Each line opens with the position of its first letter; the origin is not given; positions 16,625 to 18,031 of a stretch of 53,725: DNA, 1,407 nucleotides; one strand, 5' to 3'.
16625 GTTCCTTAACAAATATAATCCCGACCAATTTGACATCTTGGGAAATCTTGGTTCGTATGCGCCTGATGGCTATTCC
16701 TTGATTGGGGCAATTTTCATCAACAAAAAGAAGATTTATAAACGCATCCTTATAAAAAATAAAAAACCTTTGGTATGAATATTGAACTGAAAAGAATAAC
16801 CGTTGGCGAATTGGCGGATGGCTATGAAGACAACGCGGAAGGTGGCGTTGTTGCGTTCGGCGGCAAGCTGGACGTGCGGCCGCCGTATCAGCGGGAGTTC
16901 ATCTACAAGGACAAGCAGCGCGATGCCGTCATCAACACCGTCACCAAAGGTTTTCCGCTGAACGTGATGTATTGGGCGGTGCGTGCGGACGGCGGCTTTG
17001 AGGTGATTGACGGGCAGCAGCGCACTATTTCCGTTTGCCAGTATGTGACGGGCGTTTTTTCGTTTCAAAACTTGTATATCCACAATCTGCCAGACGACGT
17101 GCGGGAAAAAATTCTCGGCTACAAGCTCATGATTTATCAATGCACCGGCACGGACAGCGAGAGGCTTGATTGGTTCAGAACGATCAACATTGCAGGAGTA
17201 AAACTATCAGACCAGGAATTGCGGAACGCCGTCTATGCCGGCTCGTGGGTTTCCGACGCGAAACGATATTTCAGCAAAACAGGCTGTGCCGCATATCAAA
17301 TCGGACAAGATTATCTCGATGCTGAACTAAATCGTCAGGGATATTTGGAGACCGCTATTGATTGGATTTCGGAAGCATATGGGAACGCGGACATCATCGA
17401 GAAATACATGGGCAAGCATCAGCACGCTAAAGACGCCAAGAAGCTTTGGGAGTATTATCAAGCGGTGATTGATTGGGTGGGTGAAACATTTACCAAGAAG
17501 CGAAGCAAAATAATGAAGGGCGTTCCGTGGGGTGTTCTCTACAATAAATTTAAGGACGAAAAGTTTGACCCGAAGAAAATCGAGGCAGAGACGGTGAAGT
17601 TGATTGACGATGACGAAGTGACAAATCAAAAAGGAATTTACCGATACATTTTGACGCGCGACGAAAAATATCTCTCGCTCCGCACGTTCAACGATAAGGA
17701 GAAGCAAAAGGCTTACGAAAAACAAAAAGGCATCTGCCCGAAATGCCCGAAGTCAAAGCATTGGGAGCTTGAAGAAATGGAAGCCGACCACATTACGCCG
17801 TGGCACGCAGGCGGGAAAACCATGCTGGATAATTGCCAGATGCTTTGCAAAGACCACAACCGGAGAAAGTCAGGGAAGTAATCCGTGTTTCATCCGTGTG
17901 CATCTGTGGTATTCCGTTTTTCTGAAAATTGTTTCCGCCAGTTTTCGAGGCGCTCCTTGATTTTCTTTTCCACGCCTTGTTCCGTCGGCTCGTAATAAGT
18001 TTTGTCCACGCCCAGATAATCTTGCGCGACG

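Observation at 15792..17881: Translationally coupled EcoRI-family adenine MTase + DUF262-HNH nuclease: an atypical restriction/defence module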

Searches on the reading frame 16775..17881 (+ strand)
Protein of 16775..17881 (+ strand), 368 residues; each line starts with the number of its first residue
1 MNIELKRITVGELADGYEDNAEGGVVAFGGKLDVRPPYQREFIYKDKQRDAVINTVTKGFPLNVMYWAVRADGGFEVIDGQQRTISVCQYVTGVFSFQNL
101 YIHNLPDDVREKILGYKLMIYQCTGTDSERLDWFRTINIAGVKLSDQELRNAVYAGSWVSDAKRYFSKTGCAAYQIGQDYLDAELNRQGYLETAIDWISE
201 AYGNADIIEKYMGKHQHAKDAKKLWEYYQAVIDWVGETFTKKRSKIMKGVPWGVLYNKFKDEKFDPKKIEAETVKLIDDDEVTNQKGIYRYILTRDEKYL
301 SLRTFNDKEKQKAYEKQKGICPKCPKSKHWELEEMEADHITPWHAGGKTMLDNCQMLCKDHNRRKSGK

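Call 3: search_protein_families(library=pfam, proteins=[window:16775-17881:+], max_evalue=0.01)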
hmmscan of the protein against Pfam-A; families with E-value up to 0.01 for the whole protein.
window:16775-17881:+ (368 aa): 3 families
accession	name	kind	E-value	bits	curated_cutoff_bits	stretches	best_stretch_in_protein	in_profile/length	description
PF03235.19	GmrSD_N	-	1.5e-17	64.8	33.2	2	34-93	13-77/199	GmrSD restriction endonuclease, N-terminal domain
PF01844.29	HNH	-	4.1e-09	36.9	21.4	1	321-366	1-45/47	HNH endonuclease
PF14279.12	HNH_5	-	0.00016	22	27.5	1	321-365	1-43/56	HNH endonuclease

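Call 4: search_protein_families(library=ncbifam, proteins=[window:16775-17881:+], max_evalue=0.01)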
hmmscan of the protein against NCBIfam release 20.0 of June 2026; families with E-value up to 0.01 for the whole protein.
window:16775-17881:+ (368 aa): 2 families
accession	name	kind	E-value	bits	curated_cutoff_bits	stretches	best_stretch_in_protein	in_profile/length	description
NF049971.1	CRISPR_Cas9d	exception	3.2e-06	26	375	1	303-367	530-595/986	type II CRISPR RNA-guided endonuclease Cas9d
NF040563.1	guided_IscB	equivalog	0.0063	15.7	175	1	309-366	183-236/314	RNA-guided endonuclease IscB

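Call 5: search_protein_families(library=padloc, proteins=[window:16775-17881:+], max_evalue=0.01)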
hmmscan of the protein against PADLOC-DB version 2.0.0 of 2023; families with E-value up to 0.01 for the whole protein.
window:16775-17881:+ (368 aa): 4 families
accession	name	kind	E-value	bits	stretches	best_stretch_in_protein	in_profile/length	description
PDLC03418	REase_II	-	3.7e-130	432.4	1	1-368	1-372/372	Type II restriction enzyme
PDLC03877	NsnA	-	6e-24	83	1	30-160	63-206/385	-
PDLC04027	PD-T4-2_A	-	2e-13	48.1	2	30-116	50-132/363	-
PDLC03656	mREase_IV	-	0.00026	18.8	1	314-363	200-253/277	Type IV methyl-directed restriction enzyme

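Call 7: find_homologous_proteins(query=window:16775-17881:+)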
Query window:16775-17881:+ (368 aa): 8000 proteins with E <= 0.001 among 8000 candidates; the best 120 are listed.
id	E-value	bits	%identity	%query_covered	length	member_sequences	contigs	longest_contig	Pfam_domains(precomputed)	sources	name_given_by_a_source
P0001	2.0e-254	861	100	100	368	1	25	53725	PF01844.30,PF03235.20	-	-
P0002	4.2e-231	785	91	100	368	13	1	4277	PF01844.30,PF03235.20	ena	-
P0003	1.9e-222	756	88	100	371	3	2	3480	PF01844.30,PF03235.20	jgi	-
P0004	2.2e-219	746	87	100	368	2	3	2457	PF01844.30,PF03235.20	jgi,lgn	-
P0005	4.0e-217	739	86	100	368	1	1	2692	PF01844.30,PF03235.20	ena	-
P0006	1.6e-215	733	85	100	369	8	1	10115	PF01844.30,PF03235.20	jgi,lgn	jgi:hypothetical protein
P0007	3.2e-215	732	86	100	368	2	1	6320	PF01844.30,PF03235.20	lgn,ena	-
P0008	6.3e-208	708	83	100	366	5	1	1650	PF01844.30,PF03235.20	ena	-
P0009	5.3e-202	689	80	100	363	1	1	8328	PF01844.30,PF03235.20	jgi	jgi:hypothetical protein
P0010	1.1e-201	688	80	100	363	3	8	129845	PF01844.30,PF03235.20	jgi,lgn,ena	jgi:hypothetical protein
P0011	1.5e-200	684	80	100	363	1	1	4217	PF01844.30,PF03235.20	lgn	-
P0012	6.6e-200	682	80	100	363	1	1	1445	PF01844.30,PF03235.20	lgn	-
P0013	8.2e-199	678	79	100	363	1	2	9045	PF01844.30,PF03235.20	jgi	-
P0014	5.1e-198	676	77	100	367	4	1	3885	PF01844.30,PF03235.20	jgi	jgi:hypothetical protein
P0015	5.2e-198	676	78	100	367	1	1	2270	PF01844.30,PF03235.20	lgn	-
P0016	6.3e-198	675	78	100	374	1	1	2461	PF01844.30,PF03235.20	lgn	-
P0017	1.5e-196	671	78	100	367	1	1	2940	PF01844.30,PF03235.20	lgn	-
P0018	3.7e-196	670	79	100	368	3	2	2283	PF01844.30,PF03235.20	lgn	-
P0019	1.0e-195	668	79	100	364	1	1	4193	PF01844.30,PF03235.20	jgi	jgi:hypothetical protein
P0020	3.9e-195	666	78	100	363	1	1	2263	PF01844.30,PF03235.20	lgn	-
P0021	1.1e-194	665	77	100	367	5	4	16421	PF01844.30,PF03235.20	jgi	jgi:hypothetical protein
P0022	5.0e-194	663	80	100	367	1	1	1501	PF01844.30,PF14279.13,PF03235.20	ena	-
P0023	4.3e-193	659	76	100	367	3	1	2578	PF01844.30,PF03235.20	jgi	jgi:hypothetical protein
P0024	2.2e-192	657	79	100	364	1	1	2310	PF01844.30,PF03235.20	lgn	-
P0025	3.6e-192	656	76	100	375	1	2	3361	PF01844.30,PF03235.20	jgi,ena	-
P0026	4.7e-192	656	78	100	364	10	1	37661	PF01844.30,PF03235.20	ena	-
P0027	3.9e-191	653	75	100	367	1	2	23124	PF01844.30,PF03235.20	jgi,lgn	jgi:hypothetical protein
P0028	4.6e-191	653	76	100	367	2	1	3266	PF01844.30,PF03235.20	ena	-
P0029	6.8e-190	649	76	100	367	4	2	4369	PF01844.30,PF03235.20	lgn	-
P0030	1.8e-189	648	75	100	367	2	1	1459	PF01844.30,PF03235.20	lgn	-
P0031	6.1e-189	646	75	100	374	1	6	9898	PF01844.30,PF03235.20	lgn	-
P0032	3.3e-188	643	76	100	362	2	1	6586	PF01844.30,PF03235.20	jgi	jgi:hypothetical protein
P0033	3.5e-187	640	75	100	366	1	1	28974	PF01844.30,PF03235.20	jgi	jgi:hypothetical protein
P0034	4.2e-187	640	76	100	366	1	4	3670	PF01844.30,PF03235.20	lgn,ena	-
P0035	1.0e-186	638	78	93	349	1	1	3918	PF01844.30,PF03235.20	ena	-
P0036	1.4e-186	638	74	100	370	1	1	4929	PF01844.30,PF03235.20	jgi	jgi:hypothetical protein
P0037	9.3e-186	635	73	100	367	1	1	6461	PF01844.30,PF03235.20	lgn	-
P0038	1.4e-185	635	74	100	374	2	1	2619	PF01844.30,PF03235.20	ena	-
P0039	2.2e-185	634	76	100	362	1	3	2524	PF01844.30,PF14279.13,PF03235.20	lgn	-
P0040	3.7e-185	633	75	100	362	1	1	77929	PF01844.30,PF03235.20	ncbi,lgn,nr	ncbi:MAG: DUF262 domain-containing protein [Candidatus Omnitrophota bacterium]|nr:DUF262 domain-cont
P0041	1.7e-183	628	76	98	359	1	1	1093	PF01844.30,PF03235.20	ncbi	ncbi:MAG: HNH endonuclease, partial [Bacteroidetes bacterium RIFCSPHIGHO2_02_FULL_44_7]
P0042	1.1e-181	622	73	100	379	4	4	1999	PF01844.30,PF03235.20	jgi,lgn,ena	-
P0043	6.0e-181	619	71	100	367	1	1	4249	PF01844.30,PF03235.20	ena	-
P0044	3.5e-179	614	73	100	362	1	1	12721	PF01844.30,PF03235.20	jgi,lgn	-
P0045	2.7e-177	607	72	100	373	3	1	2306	PF01844.30,PF03235.20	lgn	-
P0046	2.7e-177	607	72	100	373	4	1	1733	PF01844.30,PF03235.20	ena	-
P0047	4.4e-177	607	86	83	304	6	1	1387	PF01844.30,PF03235.20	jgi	jgi:hypothetical protein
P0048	1.1e-176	605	72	100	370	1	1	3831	PF01844.30,PF03235.20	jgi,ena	-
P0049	5.0e-176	603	72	100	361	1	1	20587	PF01844.30,PF03235.20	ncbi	-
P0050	2.2e-175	601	70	100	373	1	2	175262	PF01844.30,PF03235.20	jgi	jgi:hypothetical protein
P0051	3.3e-175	601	73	100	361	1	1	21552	PF01844.30,PF14279.13,PF03235.20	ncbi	-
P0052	7.4e-175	599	72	100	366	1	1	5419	PF01844.30,PF03235.20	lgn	-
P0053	2.6e-174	598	72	100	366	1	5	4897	PF01844.30,PF03235.20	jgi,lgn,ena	-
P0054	3.2e-174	597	72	100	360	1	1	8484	PF01844.30,PF14279.13,PF03235.20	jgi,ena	-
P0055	3.4e-174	597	72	100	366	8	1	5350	PF01844.30,PF03235.20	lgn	-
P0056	6.9e-174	596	72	100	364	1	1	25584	PF01844.30,PF03235.20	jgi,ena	-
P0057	9.1e-174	596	73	100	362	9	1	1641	PF01844.30,PF03235.20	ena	-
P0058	1.1e-173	596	71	100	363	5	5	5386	PF01844.30,PF03235.20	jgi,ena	-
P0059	1.4e-173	595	72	100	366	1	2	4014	PF01844.30,PF03235.20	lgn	-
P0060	1.6e-173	595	72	100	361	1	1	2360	PF01844.30,PF14279.13,PF03235.20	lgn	-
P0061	1.8e-173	595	73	100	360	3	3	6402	PF01844.30,PF14279.13,PF03235.20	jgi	-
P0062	1.9e-173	595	71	100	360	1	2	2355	PF01844.30,PF03235.20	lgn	-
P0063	2.2e-173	595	71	100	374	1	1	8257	PF01844.30,PF03235.20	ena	-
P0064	2.5e-173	594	73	100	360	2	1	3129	PF01844.30,PF14279.13,PF03235.20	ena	-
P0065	4.4e-173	594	73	100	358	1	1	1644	PF01844.30,PF03235.20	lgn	-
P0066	6.3e-173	593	71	100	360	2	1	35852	PF01844.30,PF03235.20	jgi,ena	-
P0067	6.4e-173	593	71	100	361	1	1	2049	PF01844.30,PF03235.20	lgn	-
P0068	8.0e-173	593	70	100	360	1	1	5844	PF01844.30,PF14279.13,PF03235.20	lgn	-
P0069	1.1e-172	592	72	100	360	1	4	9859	PF01844.30,PF03235.20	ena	-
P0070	1.2e-172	592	72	100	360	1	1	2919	PF01844.30,PF03235.20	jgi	jgi:hypothetical protein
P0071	1.4e-172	592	71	100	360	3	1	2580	PF01844.30,PF03235.20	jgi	jgi:hypothetical protein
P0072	1.5e-172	592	72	100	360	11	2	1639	PF01844.30,PF03235.20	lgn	-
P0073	1.5e-172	592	71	100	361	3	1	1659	PF01844.30,PF14279.13,PF03235.20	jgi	-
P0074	1.8e-172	592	72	100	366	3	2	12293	PF01844.30,PF03235.20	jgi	jgi:hypothetical protein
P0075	2.5e-172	591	72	100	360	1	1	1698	PF01844.30,PF03235.20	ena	-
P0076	2.6e-172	591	71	100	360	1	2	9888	PF01844.30,PF03235.20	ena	-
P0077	3.8e-172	590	71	100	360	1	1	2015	PF01844.30,PF03235.20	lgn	-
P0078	4.5e-172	590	70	100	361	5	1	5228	PF01844.30,PF14279.13,PF03235.20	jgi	jgi:hypothetical protein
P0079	4.8e-172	590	72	100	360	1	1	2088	PF01844.30,PF03235.20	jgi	-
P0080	5.4e-172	590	71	100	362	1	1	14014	PF01844.30,PF03235.20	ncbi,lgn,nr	ncbi:MAG: DUF262 domain-containing protein [Bacteroidales bacterium]|nr:DUF262 domain-containing pro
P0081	6.7e-172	590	72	100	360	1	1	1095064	PF01844.30,PF03235.20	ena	-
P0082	8.2e-172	589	72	100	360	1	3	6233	PF01844.30,PF03235.20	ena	-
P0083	9.3e-172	589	72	100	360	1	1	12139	PF01844.30,PF14279.13,PF03235.20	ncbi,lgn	-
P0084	9.3e-172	589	71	100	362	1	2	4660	PF01844.30,PF14279.13,PF03235.20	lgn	-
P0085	9.9e-172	589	71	100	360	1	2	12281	PF01844.30,PF14279.13,PF03235.20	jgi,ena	jgi:hypothetical protein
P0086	1.1e-171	589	71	100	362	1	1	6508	PF01844.30,PF03235.20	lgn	-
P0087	1.1e-171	589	71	100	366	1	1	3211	PF01844.30,PF03235.20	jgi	jgi:hypothetical protein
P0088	1.3e-171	589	70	100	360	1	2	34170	PF01844.30,PF14279.13,PF03235.20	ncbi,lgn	-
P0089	1.3e-171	589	73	100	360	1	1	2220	PF01844.30,PF03235.20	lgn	-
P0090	2.1e-171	588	71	100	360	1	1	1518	PF01844.30,PF03235.20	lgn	-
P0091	2.2e-171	588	71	100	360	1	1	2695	PF01844.30,PF14279.13,PF03235.20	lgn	-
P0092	2.2e-171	588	71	100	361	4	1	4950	PF01844.30,PF14279.13,PF03235.20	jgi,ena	-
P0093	4.9e-171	587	70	100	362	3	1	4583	PF01844.30,PF03235.20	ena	-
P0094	4.9e-171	587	71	100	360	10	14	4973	PF01844.30,PF03235.20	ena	-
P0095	5.2e-171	587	71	100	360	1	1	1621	PF01844.30,PF03235.20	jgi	-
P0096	5.9e-171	587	71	100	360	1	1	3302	PF01844.30,PF03235.20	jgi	-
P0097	6.4e-171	586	71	100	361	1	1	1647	PF01844.30,PF03235.20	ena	-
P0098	6.6e-171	586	71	100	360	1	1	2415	PF01844.30,PF14279.13,PF03235.20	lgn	-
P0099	7.0e-171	586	72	100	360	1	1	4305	PF01844.30,PF03235.20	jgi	-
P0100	7.3e-171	586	72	100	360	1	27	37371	PF01844.30,PF14279.13,PF03235.20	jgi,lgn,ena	-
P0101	8.0e-171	586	70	100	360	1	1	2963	PF01844.30,PF03235.20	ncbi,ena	-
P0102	8.7e-171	586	70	100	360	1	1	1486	PF01844.30,PF03235.20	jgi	jgi:hypothetical protein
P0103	9.2e-171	586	70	100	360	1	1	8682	PF01844.30,PF03235.20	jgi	jgi:hypothetical protein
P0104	1.1e-170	586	72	100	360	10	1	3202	PF01844.30,PF03235.20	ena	-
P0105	1.1e-170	586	70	100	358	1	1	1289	PF01844.30,PF14279.13,PF03235.20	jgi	jgi:hypothetical protein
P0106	1.3e-170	585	72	100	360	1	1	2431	PF01844.30,PF03235.20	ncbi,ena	-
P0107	1.4e-170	585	70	100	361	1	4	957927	PF01844.30,PF03235.20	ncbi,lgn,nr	ncbi:MAG: DUF262 domain-containing protein [Flavobacteriaceae bacterium]|nr:DUF262 domain-containing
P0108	1.4e-170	585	70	100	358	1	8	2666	PF01844.30,PF14279.13,PF03235.20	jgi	jgi:hypothetical protein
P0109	1.7e-170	585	70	100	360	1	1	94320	PF01844.30,PF03235.20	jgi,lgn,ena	-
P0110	2.0e-170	585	71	100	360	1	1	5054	PF01844.30,PF14279.13,PF03235.20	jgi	-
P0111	2.2e-170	585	68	100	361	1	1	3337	PF01844.30,PF03235.20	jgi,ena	-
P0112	2.3e-170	585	72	100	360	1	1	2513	PF01844.30,PF14279.13,PF03235.20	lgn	-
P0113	3.3e-170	584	71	100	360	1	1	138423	PF01844.30,PF03235.20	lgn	-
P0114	3.4e-170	584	70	100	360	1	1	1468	PF01844.30,PF03235.20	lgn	-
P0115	3.7e-170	584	68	100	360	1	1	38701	PF01844.30,PF03235.20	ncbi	ncbi:MAG: DUF262 domain-containing protein [bacterium]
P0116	4.5e-170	584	72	100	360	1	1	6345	PF01844.30,PF14279.13,PF03235.20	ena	-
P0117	4.6e-170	584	71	100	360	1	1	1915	PF01844.30,PF14279.13,PF03235.20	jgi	-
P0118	4.6e-170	584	71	100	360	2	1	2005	PF01844.30,PF14279.13,PF03235.20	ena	-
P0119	4.7e-170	584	72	100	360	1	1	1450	PF01844.30,PF14279.13,PF03235.20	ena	-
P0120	4.9e-170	584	70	100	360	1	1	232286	PF01844.30,PF14279.13,PF03235.20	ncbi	ncbi:MAG: DUF262 domain-containing protein [bacterium]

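Call 8: search_solved_structures(query=window:16775-17881:+, max_evalue=1, show_alignments=2)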
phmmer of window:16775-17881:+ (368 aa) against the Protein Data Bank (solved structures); distinct sequences matched with E-value up to 1: 3.
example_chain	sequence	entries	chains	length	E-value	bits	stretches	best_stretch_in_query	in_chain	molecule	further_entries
6ghc_A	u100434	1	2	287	0.0041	19.3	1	315-363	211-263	5-methylcytosine-specific restriction enzyme A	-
4h9d_A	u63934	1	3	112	0.034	16.3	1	317-365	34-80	HNH endonuclease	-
1cl4_A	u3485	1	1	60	0.29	13.2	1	310-333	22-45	PROTEIN (GAG POLYPROTEIN)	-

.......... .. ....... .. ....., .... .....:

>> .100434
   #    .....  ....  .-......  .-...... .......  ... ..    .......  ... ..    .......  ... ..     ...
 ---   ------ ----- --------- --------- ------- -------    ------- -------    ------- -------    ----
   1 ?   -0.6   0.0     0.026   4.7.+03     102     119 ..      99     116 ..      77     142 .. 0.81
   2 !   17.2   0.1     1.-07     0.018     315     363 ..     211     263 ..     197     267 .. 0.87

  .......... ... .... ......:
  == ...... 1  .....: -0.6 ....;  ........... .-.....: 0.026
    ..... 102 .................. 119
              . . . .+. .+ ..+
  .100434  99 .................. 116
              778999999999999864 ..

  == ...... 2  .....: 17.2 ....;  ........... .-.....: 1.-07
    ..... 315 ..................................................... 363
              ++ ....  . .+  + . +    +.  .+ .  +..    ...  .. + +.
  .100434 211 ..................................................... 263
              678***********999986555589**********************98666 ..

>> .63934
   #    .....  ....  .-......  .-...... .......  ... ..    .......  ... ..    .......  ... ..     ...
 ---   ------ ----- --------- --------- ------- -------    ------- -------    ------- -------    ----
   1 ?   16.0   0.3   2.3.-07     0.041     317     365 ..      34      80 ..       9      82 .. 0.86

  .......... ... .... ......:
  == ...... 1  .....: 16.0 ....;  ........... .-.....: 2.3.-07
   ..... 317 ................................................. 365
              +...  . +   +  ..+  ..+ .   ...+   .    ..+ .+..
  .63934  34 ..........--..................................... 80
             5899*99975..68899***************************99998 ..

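Call 12: search_dna_similar(query=window:16775-17881:+, collection=plasmids, mode=protein, max_rows=25)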
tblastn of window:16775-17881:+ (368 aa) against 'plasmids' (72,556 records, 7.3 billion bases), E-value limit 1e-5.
Records with a match: 91; places in all: 95; records where one place covers at least 80% of the query: 44.
Best place of each record, by identity: 60-80% 4; <60% 87.
By first word of the organism name: Enterococcus 12; Klebsiella 6; Rhizobium 6; Variovorax 3; Rhodococcus 3; Apilactobacillus 3; Campylobacter 3; Burkholderia 3; uncultured 2; Gordonia 2; and 39 more.
By predicted mobility (MOB-suite, as given by PLSDB): non-mobilizable 47; conjugative 30; mobilizable 14.
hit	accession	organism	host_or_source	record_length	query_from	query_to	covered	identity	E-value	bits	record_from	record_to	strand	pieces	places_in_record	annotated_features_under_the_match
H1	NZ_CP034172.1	Chryseobacterium taklimakanense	Homo sapiens,Blood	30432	1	368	100%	62.5%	3e-145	461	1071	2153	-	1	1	DUF262 domain-containing protein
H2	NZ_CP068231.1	Aeromonas caviae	combined sewer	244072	1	368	100%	61.4%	2e-149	473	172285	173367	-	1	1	DUF262 domain-containing protein | adenine-specific methyltransferase EcoRI family protein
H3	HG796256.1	uncultured bacterium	-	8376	1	368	100%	60.6%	4e-144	457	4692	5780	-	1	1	CDS (x2)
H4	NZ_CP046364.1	Macrococcoides canis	dog,swabs,ear infection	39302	1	367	100%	57.5%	7e-138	440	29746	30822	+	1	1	DUF262 domain-containing protein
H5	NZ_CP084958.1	Sulfitobacter indolifex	cell culture,Seawater from the North ...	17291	1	367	100%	56.8%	7e-137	437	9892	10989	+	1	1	DUF262 domain-containing protein | adenine-specific methyltransferase EcoRI family protein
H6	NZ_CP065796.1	Mammaliicoccus sciuri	environment,single cell,feed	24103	1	367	100%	55.6%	2e-129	416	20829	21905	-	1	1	DUF262 domain-containing protein | adenine-specific methyltransferase EcoRI family protein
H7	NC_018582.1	Gordonia sp. KTR9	-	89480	1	368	100%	55.2%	4e-129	415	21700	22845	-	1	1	DUF262 domain-containing protein | adenine-specific methyltransferase EcoRI family protein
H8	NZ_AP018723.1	Thiomicrorhabdus aquaedulcis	-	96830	1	368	100%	53.7%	1e-126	408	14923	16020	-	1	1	DUF262 domain-containing protein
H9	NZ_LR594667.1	Variovorax sp. SRS16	linuron-contaminated soil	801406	1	367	100%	53.0%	3e-131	421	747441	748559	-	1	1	DUF262 domain-containing protein | adenine-specific methyltransferase EcoRI family protein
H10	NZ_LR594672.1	Variovorax sp. PBL-E5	linuron-contaminated soil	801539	1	367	100%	53.0%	3e-131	421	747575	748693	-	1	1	DUF262 domain-containing protein | adenine-specific methyltransferase EcoRI family protein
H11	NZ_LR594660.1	Variovorax sp. PBL-H6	linuron-contaminated soil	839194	1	367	100%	53.0%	3e-131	421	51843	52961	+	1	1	DUF262 domain-containing protein | adenine-specific methyltransferase EcoRI family protein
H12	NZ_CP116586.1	Enterococcus dispar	Bos taurus,whole organism,fecal sample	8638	1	366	99%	50.4%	7e-112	365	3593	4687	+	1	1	DUF262 domain-containing protein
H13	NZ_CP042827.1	Ruania zhangjianzhongii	bat,pure culture,feces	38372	1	366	99%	49.6%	5e-116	377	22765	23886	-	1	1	DUF262 domain-containing protein | adenine-specific methyltransferase EcoRI family protein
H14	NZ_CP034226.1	Ligilactobacillus agilis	Chicken,Mixed culture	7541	1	366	99%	48.0%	7e-113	368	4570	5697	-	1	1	DUF262 domain-containing protein | adenine-specific methyltransferase EcoRI family protein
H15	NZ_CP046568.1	Dietzia sp. DQ12-45-1b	product water from oilfield,product ...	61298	1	365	99%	47.4%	5e-105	345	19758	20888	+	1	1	DUF262 domain-containing protein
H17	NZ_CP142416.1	Enterococcus faecium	Bovine,milk sample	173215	5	368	99%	41.2%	2e-86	292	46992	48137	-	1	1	DUF262 domain-containing protein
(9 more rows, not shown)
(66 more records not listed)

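Call 16: get_annotated_region(hit=H17, flank=4000)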
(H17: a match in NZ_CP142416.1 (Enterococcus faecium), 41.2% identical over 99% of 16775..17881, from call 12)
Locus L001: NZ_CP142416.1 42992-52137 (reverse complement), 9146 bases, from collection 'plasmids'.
description: Enterococcus faecium strain BN83 plasmid pBN83-1, complete sequence
organism: Enterococcus faecium (NCBI taxid 1352)
taxonomy: Bacteria; Bacillota; Bacilli; Lactobacillales; Enterococcaceae; Enterococcus; Enterococcus faecium
host: -; source: Bovine,milk sample; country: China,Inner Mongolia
typing (MOB-suite, as given by PLSDB): non-mobilizable; replicon rep_cluster_1118,rep_cluster_893
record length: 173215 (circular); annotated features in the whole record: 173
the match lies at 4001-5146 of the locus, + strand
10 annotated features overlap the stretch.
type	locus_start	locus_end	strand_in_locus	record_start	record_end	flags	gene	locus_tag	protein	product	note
CDS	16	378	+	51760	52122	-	-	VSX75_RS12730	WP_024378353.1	EFR1 family ferrodoxin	-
CDS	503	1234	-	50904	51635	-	erm(A)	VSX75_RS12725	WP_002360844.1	23S rRNA (adenine(2058)-N(6))-methyltransferase Erm(A)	-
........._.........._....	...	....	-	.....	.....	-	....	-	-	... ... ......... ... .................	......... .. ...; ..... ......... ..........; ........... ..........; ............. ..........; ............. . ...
CDS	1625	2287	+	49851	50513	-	-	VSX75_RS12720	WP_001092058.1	class I SAM-dependent methyltransferase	GO:0032259 - methylation [Evidence IEA]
CDS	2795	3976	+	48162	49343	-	-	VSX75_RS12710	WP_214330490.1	adenine-specific methyltransferase EcoRI family protein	-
CDS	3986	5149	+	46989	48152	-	-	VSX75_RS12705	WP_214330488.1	DUF262 domain-containing protein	-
CDS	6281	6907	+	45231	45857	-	-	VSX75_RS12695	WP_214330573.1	hypothetical protein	-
CDS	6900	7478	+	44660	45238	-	-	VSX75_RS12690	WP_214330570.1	hypothetical protein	-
CDS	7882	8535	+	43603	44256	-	-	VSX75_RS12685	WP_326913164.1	type ISP restriction/modification enzyme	-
CDS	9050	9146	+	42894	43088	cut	-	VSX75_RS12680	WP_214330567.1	hypothetical protein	-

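Call 17: get_annotated_region(hit=H2, flank=4000)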
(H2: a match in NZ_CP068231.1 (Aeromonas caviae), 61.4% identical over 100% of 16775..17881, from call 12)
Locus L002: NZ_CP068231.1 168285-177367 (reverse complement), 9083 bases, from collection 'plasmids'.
description: Aeromonas caviae strain Aero21 plasmid p1
organism: Aeromonas caviae (NCBI taxid 648)
taxonomy: Bacteria; Pseudomonadota; Gammaproteobacteria; Aeromonadales; Aeromonadaceae; Aeromonas; Aeromonas caviae
host: -; source: combined sewer; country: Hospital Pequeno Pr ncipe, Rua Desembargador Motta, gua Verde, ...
typing (MOB-suite, as given by PLSDB): conjugative; replicon IncP,rep_cluster_2037; relaxase MOBH,MOBP; mating-pair formation MPF_T
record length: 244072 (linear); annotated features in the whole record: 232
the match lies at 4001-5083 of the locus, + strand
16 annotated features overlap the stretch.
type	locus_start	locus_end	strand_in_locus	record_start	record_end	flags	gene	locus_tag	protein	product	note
CDS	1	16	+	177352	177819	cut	-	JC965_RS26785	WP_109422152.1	hypothetical protein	-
CDS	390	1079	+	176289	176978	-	-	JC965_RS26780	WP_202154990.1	site-specific integrase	GO:0015074 - DNA integration [Evidence IEA]; GO:0006310 - DNA recombination [Evidence IEA]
CDS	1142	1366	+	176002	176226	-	-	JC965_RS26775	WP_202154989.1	hypothetical protein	-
CDS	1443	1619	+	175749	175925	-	-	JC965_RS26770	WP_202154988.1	hypothetical protein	-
CDS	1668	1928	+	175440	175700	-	-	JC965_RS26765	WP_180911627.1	hypothetical protein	-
CDS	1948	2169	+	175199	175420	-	-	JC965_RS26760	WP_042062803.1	DUF551 domain-containing protein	-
CDS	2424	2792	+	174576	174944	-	-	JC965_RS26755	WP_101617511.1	hypothetical protein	-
CDS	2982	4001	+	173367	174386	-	-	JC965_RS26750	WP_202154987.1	adenine-specific methyltransferase EcoRI family protein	-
CDS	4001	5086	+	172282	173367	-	-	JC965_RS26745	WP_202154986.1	DUF262 domain-containing protein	-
CDS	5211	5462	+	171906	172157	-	-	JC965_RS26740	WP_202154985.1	hypothetical protein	-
CDS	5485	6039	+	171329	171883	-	-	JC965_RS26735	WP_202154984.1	3'-5' exonuclease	-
CDS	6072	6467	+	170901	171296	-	-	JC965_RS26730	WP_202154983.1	hypothetical protein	-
CDS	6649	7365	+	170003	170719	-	-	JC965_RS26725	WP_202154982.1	phospholipase D family protein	-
CDS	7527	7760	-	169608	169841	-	-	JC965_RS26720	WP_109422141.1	hypothetical protein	-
CDS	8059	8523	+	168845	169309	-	lepB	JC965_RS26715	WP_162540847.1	signal peptidase I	GO:0009306 - protein secretion [Evidence IEA]; GO:0006465 - signal peptide processing [Evidence IEA]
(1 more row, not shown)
